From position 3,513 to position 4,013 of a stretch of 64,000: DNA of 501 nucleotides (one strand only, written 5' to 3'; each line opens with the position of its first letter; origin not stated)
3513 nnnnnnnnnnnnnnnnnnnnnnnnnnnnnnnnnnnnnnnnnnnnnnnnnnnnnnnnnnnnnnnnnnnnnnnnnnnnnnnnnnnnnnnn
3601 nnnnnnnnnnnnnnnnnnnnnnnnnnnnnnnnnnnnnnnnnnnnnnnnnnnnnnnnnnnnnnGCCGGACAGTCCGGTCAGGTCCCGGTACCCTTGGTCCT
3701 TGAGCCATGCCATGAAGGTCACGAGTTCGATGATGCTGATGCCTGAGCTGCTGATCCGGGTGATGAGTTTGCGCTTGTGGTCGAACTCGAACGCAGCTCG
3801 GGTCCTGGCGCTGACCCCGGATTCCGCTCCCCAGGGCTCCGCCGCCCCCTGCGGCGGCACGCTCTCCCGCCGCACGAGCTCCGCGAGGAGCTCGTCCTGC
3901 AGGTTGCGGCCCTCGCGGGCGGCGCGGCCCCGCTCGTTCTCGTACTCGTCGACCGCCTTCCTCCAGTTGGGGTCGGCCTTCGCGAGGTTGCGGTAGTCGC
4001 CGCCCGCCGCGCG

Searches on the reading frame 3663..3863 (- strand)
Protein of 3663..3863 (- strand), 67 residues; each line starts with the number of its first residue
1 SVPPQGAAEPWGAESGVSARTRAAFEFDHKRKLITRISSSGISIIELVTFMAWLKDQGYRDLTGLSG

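Call 34: search_protein_families(library=pfam, proteins=[window:3663-3863:-], max_evalue=10)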
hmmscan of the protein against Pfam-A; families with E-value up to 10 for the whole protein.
seq(67 aa): 0 families

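Call 67: find_homologous_proteins(query=A8, max_evalue=0.1)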
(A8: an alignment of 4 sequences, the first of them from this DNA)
Query A8 (4 sequences): 6 candidates shared short words with the query, none scored E <= 0.1.

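Call 79: search_solved_structures(query=A8, max_evalue=10)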
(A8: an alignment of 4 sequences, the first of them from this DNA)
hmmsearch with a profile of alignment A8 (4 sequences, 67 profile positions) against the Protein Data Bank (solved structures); distinct sequences matched with E-value up to 10: 3.
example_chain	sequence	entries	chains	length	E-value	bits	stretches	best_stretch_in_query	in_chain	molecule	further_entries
5wlc_LZ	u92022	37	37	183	1.3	11.8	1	44-62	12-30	Imp3 | U3 small nucleolar ribonucleoprotein protein IMP3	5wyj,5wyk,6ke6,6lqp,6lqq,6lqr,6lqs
7suk_LZ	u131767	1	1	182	1.4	11.7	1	44-62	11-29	U3 small nucleolar ribonucleoprotein protein IMP3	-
5mqf_Q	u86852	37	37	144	2.8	10.8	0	19-65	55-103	Protein BUD31 homolog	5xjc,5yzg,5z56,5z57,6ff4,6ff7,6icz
